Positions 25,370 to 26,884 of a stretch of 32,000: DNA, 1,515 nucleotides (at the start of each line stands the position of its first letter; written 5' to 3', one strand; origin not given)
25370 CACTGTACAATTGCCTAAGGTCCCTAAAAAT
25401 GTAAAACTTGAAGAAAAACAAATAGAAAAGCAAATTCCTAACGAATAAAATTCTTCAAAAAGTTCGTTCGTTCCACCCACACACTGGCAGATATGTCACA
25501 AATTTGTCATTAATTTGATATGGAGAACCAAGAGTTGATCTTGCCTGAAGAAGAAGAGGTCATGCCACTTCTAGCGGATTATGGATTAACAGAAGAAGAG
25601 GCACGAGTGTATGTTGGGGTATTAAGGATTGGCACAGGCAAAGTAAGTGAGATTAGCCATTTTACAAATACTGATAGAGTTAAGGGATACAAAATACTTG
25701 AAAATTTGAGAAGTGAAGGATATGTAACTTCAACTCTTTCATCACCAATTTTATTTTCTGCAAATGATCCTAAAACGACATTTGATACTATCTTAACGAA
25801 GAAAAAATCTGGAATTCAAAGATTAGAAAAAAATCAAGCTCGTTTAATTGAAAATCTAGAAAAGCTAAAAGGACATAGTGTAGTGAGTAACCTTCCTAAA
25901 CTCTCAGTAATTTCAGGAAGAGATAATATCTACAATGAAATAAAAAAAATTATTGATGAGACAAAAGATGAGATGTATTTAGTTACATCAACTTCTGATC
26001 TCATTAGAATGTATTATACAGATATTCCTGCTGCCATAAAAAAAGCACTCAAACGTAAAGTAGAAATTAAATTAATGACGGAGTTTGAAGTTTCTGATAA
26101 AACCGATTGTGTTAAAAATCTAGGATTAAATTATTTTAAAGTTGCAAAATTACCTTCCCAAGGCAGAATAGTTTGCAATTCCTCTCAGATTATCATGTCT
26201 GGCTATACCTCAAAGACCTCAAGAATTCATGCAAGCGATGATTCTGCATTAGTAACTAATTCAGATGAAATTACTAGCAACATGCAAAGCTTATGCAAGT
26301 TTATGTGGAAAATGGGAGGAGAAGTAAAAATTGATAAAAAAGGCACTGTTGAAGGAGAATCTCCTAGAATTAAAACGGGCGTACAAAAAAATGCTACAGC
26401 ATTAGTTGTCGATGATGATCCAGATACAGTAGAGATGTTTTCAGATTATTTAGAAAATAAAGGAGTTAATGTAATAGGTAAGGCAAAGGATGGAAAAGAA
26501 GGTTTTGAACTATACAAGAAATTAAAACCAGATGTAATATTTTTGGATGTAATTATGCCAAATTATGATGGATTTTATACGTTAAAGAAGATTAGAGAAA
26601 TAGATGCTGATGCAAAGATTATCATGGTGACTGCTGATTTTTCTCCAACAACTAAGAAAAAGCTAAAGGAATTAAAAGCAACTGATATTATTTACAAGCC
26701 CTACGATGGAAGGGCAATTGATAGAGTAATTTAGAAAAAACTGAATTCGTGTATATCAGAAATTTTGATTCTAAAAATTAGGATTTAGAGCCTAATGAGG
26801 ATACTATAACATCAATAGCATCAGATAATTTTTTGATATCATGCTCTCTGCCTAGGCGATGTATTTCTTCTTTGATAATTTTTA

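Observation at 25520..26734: Response regulator with reversed architecture: TrmB-type DNA-binding and effector-like domains followed by a C-terminal receiver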

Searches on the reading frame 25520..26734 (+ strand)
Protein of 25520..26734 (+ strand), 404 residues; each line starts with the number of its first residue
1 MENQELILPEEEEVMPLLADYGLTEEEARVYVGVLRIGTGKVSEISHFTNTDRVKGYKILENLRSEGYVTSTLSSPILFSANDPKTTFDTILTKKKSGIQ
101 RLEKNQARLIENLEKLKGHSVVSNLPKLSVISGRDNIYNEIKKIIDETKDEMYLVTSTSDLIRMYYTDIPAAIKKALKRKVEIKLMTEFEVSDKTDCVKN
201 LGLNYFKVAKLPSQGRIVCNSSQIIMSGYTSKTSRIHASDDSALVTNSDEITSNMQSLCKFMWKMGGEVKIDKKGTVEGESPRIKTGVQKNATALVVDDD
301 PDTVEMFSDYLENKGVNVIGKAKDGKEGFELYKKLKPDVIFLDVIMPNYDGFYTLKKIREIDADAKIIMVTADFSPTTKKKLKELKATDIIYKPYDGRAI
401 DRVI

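Call 3: search_protein_families(library=pfam, proteins=[window:25520-26734:+], max_evalue=1)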
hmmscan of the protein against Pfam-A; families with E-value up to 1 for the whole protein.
window:25520-26734:+ (404 aa): 4 families
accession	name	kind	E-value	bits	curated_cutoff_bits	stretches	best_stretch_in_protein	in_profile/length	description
PF00072.30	Response_reg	-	1.6e-24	86.7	30.2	1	295-400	2-106/111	Response regulator receiver domain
PF01978.25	TrmB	-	2.6e-12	46.8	25.6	1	18-85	1-68/68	Sugar-specific transcriptional regulator TrmB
PF11495.14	Regulator_TrmB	-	0.0004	20.1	22.2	1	128-272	2-138/233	Archaeal transcriptional regulator TrmB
PF01206.22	TusA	-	0.16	12.3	28.6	1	289-327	25-62/70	Sulfurtransferase TusA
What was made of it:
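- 25520..26734 (+): TrmB-REC response regulator gene (404 aa). Pfam TrmB + Regulator_TrmB (partial) + Response_reg (call 3).
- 25571..25774 (+): TrmB-type winged helix-turn-helix (residues 18-85); recognition-helix Tyr57. PF01978, E 2.6e-12 (call 3).
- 25901..26335 (+): Alpha/beta domain (residues 128-272), equal to the first (PLD-like) subdomain of the TrmB effector-binding domain; the sugar-binding second subdomain is absent. PF11495 profile positions 2-138 of 233 only (call 3).
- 26396..26731 (+): Receiver (REC) domain, residues 293-404; D298/D299 acidic pocket, D343 phospho-acceptor, T371, K393. PF00072, E 1.6e-24 (call 3).
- On Two-component response regulators (phospho-accepting REC): PF00072, 86.7 bits against a cut-off of 30.2, residues 295-400 (call 3).
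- On TrmB family of transcription regulators: 46.8 bits against a cut-off of 25.6 (call 3).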

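Call 4: search_protein_families(library=ncbifam, proteins=[window:25520-26734:+], max_evalue=1)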
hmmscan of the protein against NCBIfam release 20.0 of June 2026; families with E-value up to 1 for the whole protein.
window:25520-26734:+ (404 aa): 103 families (the best 25 are shown)
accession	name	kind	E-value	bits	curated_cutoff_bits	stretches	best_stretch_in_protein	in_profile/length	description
TIGR02875.1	spore_0_A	equivalog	9.3e-18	64.4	200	1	294-397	5-111/262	sporulation transcription factor Spo0A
NF001965.0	PRK00742.1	subfamily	1.1e-15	57.7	293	1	292-396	4-110/357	chemotaxis-specific protein-glutamate methyltransferase CheB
NF041367.1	CheY_Halo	equivalog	2.4e-15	56.9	200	1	295-398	2-104/114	chemotaxis protein CheY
NF007935.0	PRK10651.1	equivalog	1.1e-14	54.1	250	1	289-372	4-88/216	two-component system response regulator NarL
NF009206.0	PRK12555.1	subfamily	1.2e-14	54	342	1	295-395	4-106/340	chemotaxis-specific protein-glutamate methyltransferase CheB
NF008469.0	PRK11361.1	equivalog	1.7e-14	53.4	714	1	292-398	5-110/461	acetoacetate metabolism transcriptional regulator AtoC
NF045944.1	ResRegRpaBCyano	equivalog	1.8e-14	53.7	330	1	295-400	1-104/229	response regulator transcription factor RpaB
NF051850.1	RespRegRprY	equivalog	9.1e-14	51.4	370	1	294-396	7-108/234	response regulator transcription factor RprY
NF040689.1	MtrAB_MtrA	equivalog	1.1e-13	51.1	300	1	295-397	2-102/219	MtrAB system response regulator MtrA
NF045505.1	RR_RssB_Pseudo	equivalog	2.3e-13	50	700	1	290-399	4-112/394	two-component system response regulator RssB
NF040534.1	resp_reg_YycF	equivalog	3.5e-13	49.4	340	1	294-399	3-106/231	response regulator YycF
NF007135.0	PRK09581.1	equivalog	5.5e-13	48.5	474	1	292-396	3-108/457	PleD family two-component system response regulator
NF007982.1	PRK10710.1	equivalog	1.7e-12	47.4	380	1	289-400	5-114/235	envelope stress response regulator BaeR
NF008318.0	PRK11107.1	equivalog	1.9e-12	46.1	890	1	285-404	661-781/920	two-component sensor histidine kinase BarA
NF033117.2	vanR_ACDEGLN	exception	2.8e-12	46.7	350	1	295-396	2-101/226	VanR-ABDEGLN family response regulator transcription factor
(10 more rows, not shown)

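Call 6: find_homologous_proteins(query=window:25520-26731:+)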
Query window:25520-26731:+ (404 aa): 363 proteins with E <= 0.001 among 8000 candidates; the best 120 are listed.
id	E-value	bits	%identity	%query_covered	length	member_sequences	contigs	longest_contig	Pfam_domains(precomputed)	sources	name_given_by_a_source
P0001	4.6e-259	877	100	100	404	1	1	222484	PF01978.26,PF00072.31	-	-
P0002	1.1e-258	875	100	100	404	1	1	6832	PF01978.26,PF00072.31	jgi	-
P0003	1.4e-258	875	100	100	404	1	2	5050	PF01978.26,PF00072.31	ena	-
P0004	2.8e-258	874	100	100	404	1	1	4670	PF01978.26,PF00072.31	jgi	-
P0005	3.4e-258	874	100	100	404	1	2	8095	PF01978.26,PF00072.31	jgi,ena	-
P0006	6.7e-258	873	99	100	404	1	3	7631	PF01978.26,PF00072.31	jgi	-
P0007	6.9e-258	873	100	100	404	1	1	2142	PF01978.26,PF00072.31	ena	-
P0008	8.5e-258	873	100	100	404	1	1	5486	PF01978.26,PF00072.31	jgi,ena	-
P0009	1.4e-257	872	99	100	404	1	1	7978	PF01978.26,PF00072.31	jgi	-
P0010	1.9e-257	871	99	100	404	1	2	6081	PF01978.26,PF00072.31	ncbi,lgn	-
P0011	2.1e-257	871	99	100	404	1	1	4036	PF01978.26,PF00072.31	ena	-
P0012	2.1e-257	871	99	100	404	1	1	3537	PF01978.26,PF00072.31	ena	-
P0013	2.9e-257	871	100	100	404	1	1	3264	PF01978.26,PF00072.31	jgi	-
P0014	4.1e-257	870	99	100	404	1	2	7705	PF01978.26,PF00072.31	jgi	jgi:sugar-specific transcriptional regulator TrmB/CheY-like chemotaxis protein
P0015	4.7e-257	870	99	100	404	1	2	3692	PF01978.26,PF00072.31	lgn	-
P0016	6.8e-257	870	99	100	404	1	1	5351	PF01978.26,PF00072.31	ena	-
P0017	9.1e-257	869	99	100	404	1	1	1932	PF01978.26,PF00072.31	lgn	-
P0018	1.0e-256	869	99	100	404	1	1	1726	PF01978.26,PF00072.31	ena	-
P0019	2.1e-256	868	99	100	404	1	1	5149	PF01978.26,PF00072.31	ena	-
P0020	3.0e-256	867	99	100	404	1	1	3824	PF01978.26,PF00072.31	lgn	-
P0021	6.3e-256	866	99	100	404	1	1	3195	PF01978.26,PF00072.31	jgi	-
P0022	6.7e-256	866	99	100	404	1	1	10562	PF01978.26,PF00072.31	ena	-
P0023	1.1e-255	866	99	100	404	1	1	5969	PF01978.26,PF00072.31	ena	-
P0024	1.3e-255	865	99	100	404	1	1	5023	PF01978.26,PF00072.31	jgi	-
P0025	2.7e-255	864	100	99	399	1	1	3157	PF01978.26,PF00072.31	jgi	-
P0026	3.1e-255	864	99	100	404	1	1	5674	PF01978.26,PF00072.31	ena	-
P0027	3.3e-255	864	100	99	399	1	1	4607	PF01978.26,PF00072.31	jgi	-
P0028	6.0e-255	863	99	100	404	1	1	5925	PF01978.26,PF00072.31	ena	-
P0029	8.3e-255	863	99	100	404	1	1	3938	PF01978.26,PF00072.31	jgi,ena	-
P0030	1.1e-254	862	98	100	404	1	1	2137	PF01978.26,PF00072.31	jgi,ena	-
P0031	1.8e-254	862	99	100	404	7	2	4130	PF01978.26,PF00072.31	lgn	-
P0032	2.0e-254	861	99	99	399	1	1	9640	PF01978.26,PF00072.31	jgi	-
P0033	2.5e-254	861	98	100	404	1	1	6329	PF01978.26,PF00072.31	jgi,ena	-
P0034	7.2e-254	860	99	100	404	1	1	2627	PF01978.26,PF00072.31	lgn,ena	-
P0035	7.6e-254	860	98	100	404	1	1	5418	PF01978.26,PF00072.31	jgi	-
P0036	8.5e-254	859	98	100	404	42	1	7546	PF01978.26,PF00072.31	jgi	-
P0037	1.0e-253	859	98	100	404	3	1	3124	PF01978.26,PF00072.31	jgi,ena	-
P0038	1.6e-253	858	98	100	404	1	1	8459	PF01978.26,PF00072.31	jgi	-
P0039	1.7e-253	858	98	100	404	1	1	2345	PF01978.26,PF00072.31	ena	-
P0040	1.7e-253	858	98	100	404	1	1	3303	PF01978.26,PF00072.31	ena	-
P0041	2.2e-253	858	98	100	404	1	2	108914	PF01978.26,PF00072.31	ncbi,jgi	jgi:sugar-specific transcriptional regulator TrmB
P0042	3.6e-253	857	98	100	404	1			PF01978.26,PF00072.31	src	-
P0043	3.6e-253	857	98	100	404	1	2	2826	PF01978.26,PF00072.31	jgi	-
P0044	6.2e-253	857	98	100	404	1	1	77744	PF01978.26,PF00072.31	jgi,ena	-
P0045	6.6e-253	856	98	100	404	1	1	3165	PF01978.26,PF00072.31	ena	-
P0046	8.5e-253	856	99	98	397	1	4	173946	PF01978.26,PF00072.31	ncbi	ncbi:MAG: response regulator [Nitrosopumilaceae archaeon]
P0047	8.8e-253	856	98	100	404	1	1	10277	PF01978.26,PF00072.31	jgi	-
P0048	1.5e-252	855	98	100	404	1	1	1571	PF01978.26,PF00072.31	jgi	-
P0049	1.8e-252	855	98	100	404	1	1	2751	PF01978.26,PF00072.31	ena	-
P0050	2.8e-252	854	99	98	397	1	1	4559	PF01978.26,PF00072.31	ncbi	ncbi:MAG: response regulator [Nitrosopumilaceae archaeon]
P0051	3.5e-252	854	98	100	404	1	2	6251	PF01978.26,PF00072.31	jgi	jgi:sugar-specific transcriptional regulator TrmB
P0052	1.3e-251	852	98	98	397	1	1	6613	PF01978.26,PF00072.31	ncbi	ncbi:MAG: response regulator [Nitrosopumilaceae archaeon]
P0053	2.2e-251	851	97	100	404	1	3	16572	PF01978.26,PF00072.31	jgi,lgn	-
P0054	1.2e-249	846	96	100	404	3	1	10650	PF01978.26,PF00072.31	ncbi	-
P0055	1.8e-249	845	96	100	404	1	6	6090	PF01978.26,PF00072.31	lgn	-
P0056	8.5e-249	843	96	100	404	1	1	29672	PF01978.26,PF00072.31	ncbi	-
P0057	6.3e-248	840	96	100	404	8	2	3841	PF01978.26,PF00072.31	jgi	-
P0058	1.8e-247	839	96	100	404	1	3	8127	PF01978.26,PF00072.31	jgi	-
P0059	7.8e-247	836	96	100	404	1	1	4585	PF01978.26,PF00072.31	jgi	jgi:sugar-specific transcriptional regulator TrmB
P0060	5.2e-243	824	94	100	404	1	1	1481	PF01978.26,PF00072.31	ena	-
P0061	3.1e-237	805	94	100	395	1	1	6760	PF01978.26,PF00072.31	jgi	-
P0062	2.0e-231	786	88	100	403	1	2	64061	PF01978.26,PF00072.31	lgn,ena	-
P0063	2.6e-231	785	89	100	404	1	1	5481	PF01978.26,PF00072.31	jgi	jgi:sugar-specific transcriptional regulator TrmB/CheY-like chemotaxis protein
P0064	3.2e-231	785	90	100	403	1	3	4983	PF01978.26,PF00072.31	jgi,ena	-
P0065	5.8e-231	784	89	100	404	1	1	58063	PF01978.26,PF00072.31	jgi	jgi:sugar-specific transcriptional regulator TrmB/CheY-like chemotaxis protein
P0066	7.2e-231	784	88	100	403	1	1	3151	PF01978.26,PF00072.31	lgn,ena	-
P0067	1.1e-230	783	90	100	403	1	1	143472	PF01978.26,PF00072.31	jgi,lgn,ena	-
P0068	1.2e-230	783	89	100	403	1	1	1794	PF01978.26,PF00072.31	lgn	-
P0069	1.8e-230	783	88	100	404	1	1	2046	PF01978.26,PF00072.31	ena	-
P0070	2.1e-230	782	89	100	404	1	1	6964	PF01978.26,PF00072.31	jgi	jgi:sugar-specific transcriptional regulator TrmB/CheY-like chemotaxis protein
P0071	3.5e-230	782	88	100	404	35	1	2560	PF01978.26,PF00072.31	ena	-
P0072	5.3e-230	781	89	100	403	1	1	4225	PF01978.26,PF00072.31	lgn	-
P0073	5.4e-230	781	89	100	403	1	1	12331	PF01978.26,PF00072.31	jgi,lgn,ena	-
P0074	6.9e-230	781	89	100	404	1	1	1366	PF01978.26,PF00072.31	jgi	jgi:sugar-specific transcriptional regulator TrmB/CheY-like chemotaxis protein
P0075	8.7e-230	780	87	100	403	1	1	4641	PF01978.26,PF00072.31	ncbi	-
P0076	1.2e-229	780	89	100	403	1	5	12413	PF01978.26,PF00072.31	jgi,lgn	jgi:sugar-specific transcriptional regulator TrmB/CheY-like chemotaxis protein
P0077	1.7e-229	779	89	100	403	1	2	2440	PF01978.26,PF00072.31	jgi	jgi:sugar-specific transcriptional regulator TrmB/CheY-like chemotaxis protein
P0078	1.9e-229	779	89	100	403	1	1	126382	PF01978.26,PF00072.31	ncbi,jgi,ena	-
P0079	2.0e-229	779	89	100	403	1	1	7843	PF01978.26,PF00072.31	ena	-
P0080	2.2e-229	779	89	100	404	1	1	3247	PF01978.26,PF00072.31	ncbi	-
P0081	3.2e-229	779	89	100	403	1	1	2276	PF01978.26,PF00072.31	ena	-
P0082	3.5e-229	778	88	100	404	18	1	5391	PF01978.26,PF00072.31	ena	-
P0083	4.9e-229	778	87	100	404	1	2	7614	PF01978.26,PF11495.15,PF00072.31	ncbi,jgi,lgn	-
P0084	5.3e-229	778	87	100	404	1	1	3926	PF01978.26,PF11495.15,PF00072.31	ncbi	-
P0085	7.4e-229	777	87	100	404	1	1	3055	PF01978.26,PF11495.15,PF00072.31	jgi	jgi:sugar-specific transcriptional regulator TrmB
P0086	9.2e-229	777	87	100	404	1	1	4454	PF01978.26,PF11495.15,PF00072.31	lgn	-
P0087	1.3e-228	777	87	100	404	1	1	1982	PF01978.26,PF11495.15,PF00072.31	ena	-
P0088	1.5e-228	776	87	100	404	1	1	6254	PF01978.26,PF11495.15,PF00072.31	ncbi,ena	-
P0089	2.0e-228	776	87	100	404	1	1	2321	PF01978.26,PF11495.15,PF00072.31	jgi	jgi:two-component system chemotaxis response regulator CheY/two-component system response regulator 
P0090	2.3e-228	776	87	100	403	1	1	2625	PF01978.26,PF00072.31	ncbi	-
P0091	3.1e-228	775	87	100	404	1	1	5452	PF01978.26,PF00072.31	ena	-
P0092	3.8e-228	775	87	100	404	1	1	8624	PF01978.26,PF11495.15,PF00072.31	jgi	-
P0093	4.4e-228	775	89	100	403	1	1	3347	PF01978.26,PF00072.31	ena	-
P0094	7.4e-228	774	86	100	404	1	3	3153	PF01978.26,PF11495.15,PF00072.31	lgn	-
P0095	7.5e-228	774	86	100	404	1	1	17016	PF01978.26,PF11495.15,PF00072.31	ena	-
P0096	7.8e-228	774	89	100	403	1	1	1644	PF01978.26,PF00072.31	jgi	jgi:sugar-specific transcriptional regulator TrmB/CheY-like chemotaxis protein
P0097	1.1e-227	774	87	100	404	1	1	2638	PF01978.26,PF11495.15,PF00072.31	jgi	-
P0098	1.3e-227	773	89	100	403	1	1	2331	PF01978.26,PF00072.31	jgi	jgi:sugar-specific transcriptional regulator TrmB/CheY-like chemotaxis protein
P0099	1.6e-227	773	86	100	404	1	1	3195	PF01978.26,PF00072.31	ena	-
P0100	1.8e-227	773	92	100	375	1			PF01978.26,PF00072.31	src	-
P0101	4.5e-227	771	86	100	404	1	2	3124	PF01978.26,PF11495.15,PF00072.31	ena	-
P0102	6.4e-227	771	89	100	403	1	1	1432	PF01978.26,PF00072.31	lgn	-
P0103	7.0e-227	771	86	100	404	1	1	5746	PF01978.26,PF00072.31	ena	-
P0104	8.5e-227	771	86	100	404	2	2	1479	PF01978.26,PF00072.31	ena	-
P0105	9.8e-227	770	87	100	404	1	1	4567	PF01978.26,PF11495.15,PF00072.31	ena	-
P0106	1.2e-226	770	87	100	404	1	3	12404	PF01978.26,PF00072.31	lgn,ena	-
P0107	1.7e-226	770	87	100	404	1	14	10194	PF01978.26,PF00072.31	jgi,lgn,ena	-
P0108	2.6e-226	769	87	100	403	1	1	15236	PF01978.26,PF00072.31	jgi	-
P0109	2.8e-226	769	87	100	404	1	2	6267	PF01978.26,PF00072.31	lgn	-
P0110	3.0e-226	769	87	100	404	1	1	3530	PF01978.26,PF11495.15,PF00072.31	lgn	-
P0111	3.0e-226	769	87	100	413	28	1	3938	PF01978.26,PF00072.31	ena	-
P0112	3.9e-226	768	86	100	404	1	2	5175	PF01978.26,PF00072.31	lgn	-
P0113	4.6e-226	768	86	100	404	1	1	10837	PF01978.26,PF00072.31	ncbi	-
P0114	5.2e-226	768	86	100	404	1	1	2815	PF01978.26,PF11495.15,PF00072.31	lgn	-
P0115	5.7e-226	768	86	100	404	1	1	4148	PF01978.26,PF00072.31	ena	-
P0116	6.4e-226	768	86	100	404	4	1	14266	PF01978.26,PF00072.31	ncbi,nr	ncbi:chemotaxis protein CheY [archaeon MnTg01]|nr:chemotaxis protein CheY [archaeon MnTg01]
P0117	1.0e-225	767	86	100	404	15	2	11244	PF01978.26,PF11495.15,PF00072.31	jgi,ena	-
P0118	1.5e-225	766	86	100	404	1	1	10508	PF01978.26,PF00072.31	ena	-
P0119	2.1e-225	766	87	100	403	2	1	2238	PF01978.26,PF00072.31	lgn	-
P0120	9.0e-225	764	87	100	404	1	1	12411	PF01978.26,PF00072.31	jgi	-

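Call 23: find_related_loci(query=window:25520-26731:+, collection=genome_contigs, flank=6000)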
Query window:25520-26731:+ (404 aa) in genome_contigs; peptide patterns used: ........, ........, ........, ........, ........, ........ (x = any residue, [..] = any of these).
79 stretches matched a pattern; 21 encode a relative of the query (tblastn E <= 1e-3); 20 distinct loci.
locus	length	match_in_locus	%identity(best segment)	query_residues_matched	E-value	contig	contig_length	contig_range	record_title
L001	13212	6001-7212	98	1-404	0e+0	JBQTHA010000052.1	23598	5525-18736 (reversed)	MAG: Nitrosopumilaceae archaeon isolate SAW220 c_000000242986, whole genome shotgun sequence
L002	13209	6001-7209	87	1-404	0e+0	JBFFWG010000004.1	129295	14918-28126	MAG: Nitrosopumilaceae archaeon isolate Mix_mud24.2022.10.26 k141_2306798_length_129295_cov_11.7704, whole genome shotgu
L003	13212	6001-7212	95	1-404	0e+0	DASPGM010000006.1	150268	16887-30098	MAG TPA_asm: Nitrosopumilaceae archaeon isolate SMAG_U16451 k141_9414, whole genome shotgun sequence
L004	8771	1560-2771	96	1-404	0e+0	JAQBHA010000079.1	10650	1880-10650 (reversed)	MAG: Nitrososphaerota archaeon isolate MAG_452_bin-09 452_bin-09_ctg-079, whole genome shotgun sequence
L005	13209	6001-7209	87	1-404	0e+0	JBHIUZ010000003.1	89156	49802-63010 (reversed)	MAG: Nitrosopumilaceae archaeon isolate TC1-5-SC_bin.1 TC1-5-SC_bin.1_contig0003, whole genome shotgun sequence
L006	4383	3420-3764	56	290-404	2e-39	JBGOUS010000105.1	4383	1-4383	MAG: Nitrosopumilaceae archaeon isolate OBJ_0618_7090110_133 k141_5995220_length_4383_cov_15.0000, whole genome shotgun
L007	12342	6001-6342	49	288-400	5e-30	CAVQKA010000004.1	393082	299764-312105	MAG: uncultured Nitrososphaerota archaeon isolate MFD00008.bin.1.167 genome assembly, contig: contig_80879, whole genome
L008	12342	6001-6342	50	288-400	8e-30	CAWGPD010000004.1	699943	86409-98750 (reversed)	MAG: uncultured Nitrososphaerota archaeon isolate MFD05512.bin.2.90 genome assembly, contig: contig_26412, whole genome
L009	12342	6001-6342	50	288-400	9e-30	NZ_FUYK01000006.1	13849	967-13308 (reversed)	Candidatus Nitrosotalea bavarica isolate SBT1, whole genome shotgun sequence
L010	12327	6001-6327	47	293-404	8e-29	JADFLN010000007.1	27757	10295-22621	MAG: Thaumarchaeota archaeon isolate B52T3L11 B52T3L11_NODE475, whole genome shotgun sequence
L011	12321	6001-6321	46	294-400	3e-28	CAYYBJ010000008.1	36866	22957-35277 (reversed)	MAG TPA_asm: uncultured Candidatus Nitrosotenuis sp. isolate binchicken_co274_16 genome assembly, contig: NODE_2878_leng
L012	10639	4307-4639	44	294-404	9e-28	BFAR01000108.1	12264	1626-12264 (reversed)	Archaeon MnTg01 DNA, NODE_12_108, whole genome shotgun sequence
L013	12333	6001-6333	45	294-404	1e-27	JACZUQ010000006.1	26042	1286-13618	MAG: Thaumarchaeota archaeon isolate B16T1B3 B16T1B3_NODE136, whole genome shotgun sequence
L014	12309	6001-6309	45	294-396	1e-27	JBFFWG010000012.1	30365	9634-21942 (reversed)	MAG: Nitrosopumilaceae archaeon isolate Mix_mud24.2022.10.26 k141_224217_length_30365_cov_13.2641, whole genome shotgun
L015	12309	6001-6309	45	294-396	2e-25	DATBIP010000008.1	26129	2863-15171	MAG TPA_asm: Nitrosopumilaceae archaeon isolate SMAG_U3897 k141_1416198, whole genome shotgun sequence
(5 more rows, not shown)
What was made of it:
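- Tried and rejected: It under-samples the family (call 23).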

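Call 26: search_protein_representatives(protein=window:25520-26731:+)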
Query: 404 residues. Proteins with E-value up to 0.001 (for the whole library): 156938; up to 1e-10: 9445; up to 1e-30: 51. The best 150 are listed.
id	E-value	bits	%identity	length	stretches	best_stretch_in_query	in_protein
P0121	6.4e-121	420.5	51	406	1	13-402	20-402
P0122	3.1e-60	220.8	42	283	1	8-274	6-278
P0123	1.6e-49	185.5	38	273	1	13-276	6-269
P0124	4.6e-48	180.8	41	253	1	143-398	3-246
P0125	2.4e-47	178.4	53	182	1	1-159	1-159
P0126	6.2e-40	154.0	38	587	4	293-396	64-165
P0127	1.0e-39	153.2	66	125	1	164-274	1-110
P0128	4.6e-38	147.8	33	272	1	10-269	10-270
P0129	1.3e-37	146.4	35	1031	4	290-384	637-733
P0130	3.4e-37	145.0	33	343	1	17-265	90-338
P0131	1.5e-36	142.9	34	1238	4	285-394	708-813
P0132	1.5e-36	142.9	33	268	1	14-268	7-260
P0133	3.5e-36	141.6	30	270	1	17-266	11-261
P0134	1.1e-35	139.9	32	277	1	9-272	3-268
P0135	1.2e-35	139.8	38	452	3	292-396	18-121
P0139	3.0e-34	135.3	30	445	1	11-300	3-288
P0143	1.5e-33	133.0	31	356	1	11-267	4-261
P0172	1.8e-30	122.9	31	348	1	11-266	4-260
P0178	4.4e-30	121.6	28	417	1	13-274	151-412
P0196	2.0e-28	116.1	29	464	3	280-397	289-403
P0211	2.1e-27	112.8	34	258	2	265-396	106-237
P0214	2.6e-27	112.4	32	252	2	293-398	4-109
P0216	2.8e-27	112.3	32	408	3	293-396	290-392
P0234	1.7e-26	109.7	35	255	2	290-397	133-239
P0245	3.8e-26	108.6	31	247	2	283-401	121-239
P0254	1.8e-25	106.4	36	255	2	293-403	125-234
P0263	5.4e-25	104.8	33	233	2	311-400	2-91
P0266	6.1e-25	104.6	36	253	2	288-400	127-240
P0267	6.4e-25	104.6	27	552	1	10-272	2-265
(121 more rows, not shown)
